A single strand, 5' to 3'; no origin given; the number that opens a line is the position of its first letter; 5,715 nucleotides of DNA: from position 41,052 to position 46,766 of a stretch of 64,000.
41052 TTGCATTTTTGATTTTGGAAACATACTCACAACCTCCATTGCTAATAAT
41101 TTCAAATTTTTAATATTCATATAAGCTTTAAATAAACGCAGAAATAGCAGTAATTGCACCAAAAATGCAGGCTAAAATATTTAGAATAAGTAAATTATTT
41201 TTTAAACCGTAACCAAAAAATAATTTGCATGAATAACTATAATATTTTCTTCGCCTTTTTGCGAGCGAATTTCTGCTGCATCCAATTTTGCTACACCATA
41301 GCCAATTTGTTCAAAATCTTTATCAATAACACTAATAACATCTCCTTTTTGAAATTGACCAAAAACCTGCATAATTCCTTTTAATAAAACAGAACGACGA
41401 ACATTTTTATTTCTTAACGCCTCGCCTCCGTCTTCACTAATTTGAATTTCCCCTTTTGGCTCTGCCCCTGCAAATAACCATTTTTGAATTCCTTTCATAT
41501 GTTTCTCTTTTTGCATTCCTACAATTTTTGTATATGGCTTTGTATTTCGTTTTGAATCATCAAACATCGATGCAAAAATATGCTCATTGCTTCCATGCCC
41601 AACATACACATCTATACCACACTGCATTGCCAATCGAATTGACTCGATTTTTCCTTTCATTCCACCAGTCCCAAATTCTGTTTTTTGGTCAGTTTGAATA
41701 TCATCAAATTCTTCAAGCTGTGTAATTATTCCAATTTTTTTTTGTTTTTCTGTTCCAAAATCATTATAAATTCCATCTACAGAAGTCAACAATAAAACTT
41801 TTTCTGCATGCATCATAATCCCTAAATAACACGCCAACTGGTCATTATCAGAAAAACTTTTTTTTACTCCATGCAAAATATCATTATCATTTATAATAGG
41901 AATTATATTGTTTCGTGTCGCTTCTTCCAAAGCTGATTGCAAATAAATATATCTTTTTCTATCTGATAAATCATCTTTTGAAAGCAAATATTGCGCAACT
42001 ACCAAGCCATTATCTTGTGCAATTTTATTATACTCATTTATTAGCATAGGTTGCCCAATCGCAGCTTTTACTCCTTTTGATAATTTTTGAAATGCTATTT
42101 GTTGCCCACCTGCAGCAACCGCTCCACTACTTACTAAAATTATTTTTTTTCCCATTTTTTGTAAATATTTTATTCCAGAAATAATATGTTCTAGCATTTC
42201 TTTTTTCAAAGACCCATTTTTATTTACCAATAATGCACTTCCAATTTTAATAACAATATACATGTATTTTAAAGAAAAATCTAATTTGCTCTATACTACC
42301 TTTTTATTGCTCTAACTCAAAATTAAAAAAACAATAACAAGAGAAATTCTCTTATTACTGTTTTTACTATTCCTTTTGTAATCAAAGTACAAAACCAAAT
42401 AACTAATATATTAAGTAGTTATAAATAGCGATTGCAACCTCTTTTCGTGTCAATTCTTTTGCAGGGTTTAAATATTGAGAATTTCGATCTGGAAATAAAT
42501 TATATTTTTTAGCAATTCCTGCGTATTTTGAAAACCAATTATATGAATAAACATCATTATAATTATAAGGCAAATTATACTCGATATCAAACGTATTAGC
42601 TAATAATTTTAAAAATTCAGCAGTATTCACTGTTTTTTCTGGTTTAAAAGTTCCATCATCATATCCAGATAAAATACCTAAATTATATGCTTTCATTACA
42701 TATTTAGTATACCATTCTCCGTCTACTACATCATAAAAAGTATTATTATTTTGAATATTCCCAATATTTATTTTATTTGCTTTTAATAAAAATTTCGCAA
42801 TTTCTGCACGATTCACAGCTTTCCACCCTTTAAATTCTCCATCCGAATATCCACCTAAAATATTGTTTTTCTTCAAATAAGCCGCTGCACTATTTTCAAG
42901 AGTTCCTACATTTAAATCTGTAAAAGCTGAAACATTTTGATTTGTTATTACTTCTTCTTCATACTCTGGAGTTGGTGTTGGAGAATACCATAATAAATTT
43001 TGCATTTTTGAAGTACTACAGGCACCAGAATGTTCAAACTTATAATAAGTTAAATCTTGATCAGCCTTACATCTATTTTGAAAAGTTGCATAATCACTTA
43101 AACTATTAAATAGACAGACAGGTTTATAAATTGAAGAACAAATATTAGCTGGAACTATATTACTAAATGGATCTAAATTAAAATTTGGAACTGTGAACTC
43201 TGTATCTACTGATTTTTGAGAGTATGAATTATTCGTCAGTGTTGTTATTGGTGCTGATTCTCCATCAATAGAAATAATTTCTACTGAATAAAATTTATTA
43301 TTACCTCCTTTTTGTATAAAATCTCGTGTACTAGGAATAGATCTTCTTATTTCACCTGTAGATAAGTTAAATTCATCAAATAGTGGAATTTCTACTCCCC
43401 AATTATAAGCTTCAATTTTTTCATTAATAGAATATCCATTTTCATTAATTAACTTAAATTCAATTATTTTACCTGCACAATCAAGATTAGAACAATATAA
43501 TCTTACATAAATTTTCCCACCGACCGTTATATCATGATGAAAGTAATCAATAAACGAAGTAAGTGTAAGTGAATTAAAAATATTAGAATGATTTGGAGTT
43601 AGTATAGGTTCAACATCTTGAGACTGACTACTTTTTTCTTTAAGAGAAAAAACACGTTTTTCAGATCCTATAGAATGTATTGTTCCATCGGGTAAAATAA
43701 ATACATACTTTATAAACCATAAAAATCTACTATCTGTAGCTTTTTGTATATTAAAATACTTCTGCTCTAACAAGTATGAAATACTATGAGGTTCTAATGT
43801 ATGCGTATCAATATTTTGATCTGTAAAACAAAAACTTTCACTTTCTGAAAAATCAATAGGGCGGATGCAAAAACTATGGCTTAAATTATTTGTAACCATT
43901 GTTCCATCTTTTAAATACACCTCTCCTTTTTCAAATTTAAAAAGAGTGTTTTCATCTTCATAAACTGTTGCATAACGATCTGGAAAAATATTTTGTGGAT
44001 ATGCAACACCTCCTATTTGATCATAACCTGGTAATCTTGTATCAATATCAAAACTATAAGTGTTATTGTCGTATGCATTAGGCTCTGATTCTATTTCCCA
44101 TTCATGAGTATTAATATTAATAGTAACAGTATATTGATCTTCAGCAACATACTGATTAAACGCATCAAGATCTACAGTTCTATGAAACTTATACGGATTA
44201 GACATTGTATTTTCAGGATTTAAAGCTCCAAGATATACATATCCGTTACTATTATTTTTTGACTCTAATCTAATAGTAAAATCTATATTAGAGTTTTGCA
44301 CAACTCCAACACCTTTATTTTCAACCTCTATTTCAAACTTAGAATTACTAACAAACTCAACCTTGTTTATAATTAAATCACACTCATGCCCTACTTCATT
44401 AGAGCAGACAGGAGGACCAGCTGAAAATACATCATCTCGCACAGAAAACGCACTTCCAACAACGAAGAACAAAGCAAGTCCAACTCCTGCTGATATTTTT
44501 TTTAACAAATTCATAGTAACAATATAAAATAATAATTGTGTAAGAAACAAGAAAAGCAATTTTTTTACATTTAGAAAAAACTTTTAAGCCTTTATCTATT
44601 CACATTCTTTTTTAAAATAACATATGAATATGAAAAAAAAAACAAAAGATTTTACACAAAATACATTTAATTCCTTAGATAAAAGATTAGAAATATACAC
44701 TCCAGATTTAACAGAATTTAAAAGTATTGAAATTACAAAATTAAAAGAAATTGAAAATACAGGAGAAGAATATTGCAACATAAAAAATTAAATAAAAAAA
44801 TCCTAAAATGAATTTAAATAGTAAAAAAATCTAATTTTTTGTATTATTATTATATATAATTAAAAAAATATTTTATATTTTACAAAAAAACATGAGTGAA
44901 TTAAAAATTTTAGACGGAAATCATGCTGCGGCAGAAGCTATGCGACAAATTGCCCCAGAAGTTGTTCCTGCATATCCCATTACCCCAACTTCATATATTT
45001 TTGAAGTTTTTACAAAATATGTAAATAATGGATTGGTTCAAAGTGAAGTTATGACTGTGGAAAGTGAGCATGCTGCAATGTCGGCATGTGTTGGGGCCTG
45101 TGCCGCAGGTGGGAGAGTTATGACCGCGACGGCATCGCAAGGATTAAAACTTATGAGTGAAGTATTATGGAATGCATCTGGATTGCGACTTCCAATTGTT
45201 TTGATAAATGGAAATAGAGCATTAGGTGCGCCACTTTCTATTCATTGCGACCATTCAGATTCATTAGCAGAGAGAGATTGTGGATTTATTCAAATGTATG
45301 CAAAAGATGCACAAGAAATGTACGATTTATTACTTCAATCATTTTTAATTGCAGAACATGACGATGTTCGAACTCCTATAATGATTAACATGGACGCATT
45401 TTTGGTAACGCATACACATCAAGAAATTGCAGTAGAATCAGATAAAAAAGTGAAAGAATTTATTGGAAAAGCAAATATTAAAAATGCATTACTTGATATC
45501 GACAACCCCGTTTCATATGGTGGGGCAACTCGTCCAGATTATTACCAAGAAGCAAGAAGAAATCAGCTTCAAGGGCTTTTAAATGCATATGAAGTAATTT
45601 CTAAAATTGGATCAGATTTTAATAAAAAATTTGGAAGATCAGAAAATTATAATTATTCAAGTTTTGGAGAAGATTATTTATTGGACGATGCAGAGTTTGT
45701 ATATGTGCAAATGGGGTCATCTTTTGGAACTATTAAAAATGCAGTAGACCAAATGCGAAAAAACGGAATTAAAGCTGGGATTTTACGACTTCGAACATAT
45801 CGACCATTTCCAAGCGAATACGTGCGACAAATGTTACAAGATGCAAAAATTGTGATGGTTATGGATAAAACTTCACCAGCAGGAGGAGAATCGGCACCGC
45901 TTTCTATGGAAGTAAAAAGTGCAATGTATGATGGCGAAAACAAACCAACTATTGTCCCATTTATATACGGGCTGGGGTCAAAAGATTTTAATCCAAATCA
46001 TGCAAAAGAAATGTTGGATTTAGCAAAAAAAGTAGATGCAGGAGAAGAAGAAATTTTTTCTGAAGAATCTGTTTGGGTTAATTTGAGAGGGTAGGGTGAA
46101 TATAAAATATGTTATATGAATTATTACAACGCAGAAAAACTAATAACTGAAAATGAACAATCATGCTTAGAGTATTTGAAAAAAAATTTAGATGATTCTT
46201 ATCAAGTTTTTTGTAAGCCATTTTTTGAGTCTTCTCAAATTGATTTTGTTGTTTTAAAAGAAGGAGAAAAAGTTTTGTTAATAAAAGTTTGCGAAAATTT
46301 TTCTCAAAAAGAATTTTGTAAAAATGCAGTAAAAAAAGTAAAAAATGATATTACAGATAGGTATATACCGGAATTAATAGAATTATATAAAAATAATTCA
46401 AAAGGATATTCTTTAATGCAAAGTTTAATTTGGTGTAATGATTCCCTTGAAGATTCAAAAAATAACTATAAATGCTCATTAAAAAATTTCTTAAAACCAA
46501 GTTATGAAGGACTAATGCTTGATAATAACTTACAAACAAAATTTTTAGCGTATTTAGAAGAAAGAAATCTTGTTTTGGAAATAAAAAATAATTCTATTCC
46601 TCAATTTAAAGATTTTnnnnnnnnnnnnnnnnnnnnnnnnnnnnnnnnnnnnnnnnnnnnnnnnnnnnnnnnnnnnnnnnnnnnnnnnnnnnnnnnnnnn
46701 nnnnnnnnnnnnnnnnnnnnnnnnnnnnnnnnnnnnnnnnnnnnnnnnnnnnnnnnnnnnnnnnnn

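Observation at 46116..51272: Tandem pair of ~855-aa helicase-nuclease fusion genes: candidate undescribed two-gene nucleic-acid surveillance (defence-like) module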

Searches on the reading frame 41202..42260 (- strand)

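Call 13: search_protein_families(library=pfam, proteins=[window:41202-42260:-], max_evalue=0.001)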
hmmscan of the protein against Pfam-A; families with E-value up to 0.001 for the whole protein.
window:41202-42260:- (352 aa): 2 families
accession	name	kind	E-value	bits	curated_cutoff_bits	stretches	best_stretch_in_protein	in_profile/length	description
PF00696.33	AA_kinase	-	6.1e-33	114.9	24.9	1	2-221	3-233/234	Amino acid kinase family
PF01472.26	PUA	-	1e-09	38.6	24.8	1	271-340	2-68/74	PUA domain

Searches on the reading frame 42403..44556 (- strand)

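Call 13: search_protein_families(library=pfam, proteins=[window:42403-44556:-], max_evalue=0.001)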
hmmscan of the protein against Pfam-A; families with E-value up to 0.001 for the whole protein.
window:42403-44556:- (717 aa): 1 family
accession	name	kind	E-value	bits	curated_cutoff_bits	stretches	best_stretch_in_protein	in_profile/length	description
PF00395.25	SLH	-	6e-21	74.6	20.8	2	607-648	2-43/44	S-layer homology domain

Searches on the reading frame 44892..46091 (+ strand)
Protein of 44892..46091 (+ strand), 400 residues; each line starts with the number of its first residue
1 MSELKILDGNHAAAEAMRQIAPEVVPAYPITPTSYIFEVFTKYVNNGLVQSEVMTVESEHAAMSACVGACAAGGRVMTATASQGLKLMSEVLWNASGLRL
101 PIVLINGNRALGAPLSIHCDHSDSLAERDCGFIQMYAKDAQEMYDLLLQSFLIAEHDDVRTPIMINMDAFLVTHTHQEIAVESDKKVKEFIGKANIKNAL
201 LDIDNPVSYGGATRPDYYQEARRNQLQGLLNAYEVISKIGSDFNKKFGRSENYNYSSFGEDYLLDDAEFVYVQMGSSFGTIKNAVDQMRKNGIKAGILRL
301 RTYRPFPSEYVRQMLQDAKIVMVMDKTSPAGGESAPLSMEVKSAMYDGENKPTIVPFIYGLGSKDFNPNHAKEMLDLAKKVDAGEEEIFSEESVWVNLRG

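Call 13: search_protein_families(library=pfam, proteins=[window:44892-46091:+], max_evalue=0.001)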
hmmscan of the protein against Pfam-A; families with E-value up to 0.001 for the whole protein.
window:44892-46091:+ (400 aa): 3 families
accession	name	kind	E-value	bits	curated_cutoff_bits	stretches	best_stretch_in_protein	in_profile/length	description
PF01855.24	POR_N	-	2.5e-66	224.2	27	1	16-238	2-228/231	Pyruvate flavodoxin/ferredoxin oxidoreductase, thiamine diP-bdg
PF17147.9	PFOR_II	-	1.9e-27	96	27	1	267-370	1-101/102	Pyruvate:ferredoxin oxidoreductase core domain II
PF02780.25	Transketolase_C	-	1.9e-06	28.2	25.9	1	272-353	15-96/124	Transketolase, C-terminal domain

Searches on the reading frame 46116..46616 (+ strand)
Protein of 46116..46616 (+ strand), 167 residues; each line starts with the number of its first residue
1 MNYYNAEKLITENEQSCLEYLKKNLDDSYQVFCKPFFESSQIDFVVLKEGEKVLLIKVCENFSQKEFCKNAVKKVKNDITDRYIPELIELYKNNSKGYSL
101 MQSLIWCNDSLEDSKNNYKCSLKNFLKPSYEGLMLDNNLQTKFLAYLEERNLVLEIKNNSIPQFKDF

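Call 24: search_protein_families(library=pfam, proteins=[window:46116-46616:+], max_evalue=10)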
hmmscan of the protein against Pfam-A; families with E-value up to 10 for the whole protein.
seq(167 aa): 2 families
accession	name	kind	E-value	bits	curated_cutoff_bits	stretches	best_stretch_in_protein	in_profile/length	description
PF08378.17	NERD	-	0.00025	21.9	22.1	1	12-104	4-95/111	Nuclease-related domain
PF10881.14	DUF2726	-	0.0069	16.6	24.7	1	7-34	2-29/126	Protein of unknown function (DUF2726)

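Call 107: search_protein_families(library=padloc, proteins=[window:46116-46616:+], max_evalue=0.1)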
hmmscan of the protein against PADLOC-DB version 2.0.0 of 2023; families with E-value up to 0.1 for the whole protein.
seq(167 aa): 2 families
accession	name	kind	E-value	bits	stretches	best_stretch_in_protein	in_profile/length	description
PDLC01087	C3a187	-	0.0032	14.4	1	10-59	15-64/559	NERD+UvrD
PDLC02233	AbiEi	-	0.014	12.9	1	90-144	137-191/214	AbiEi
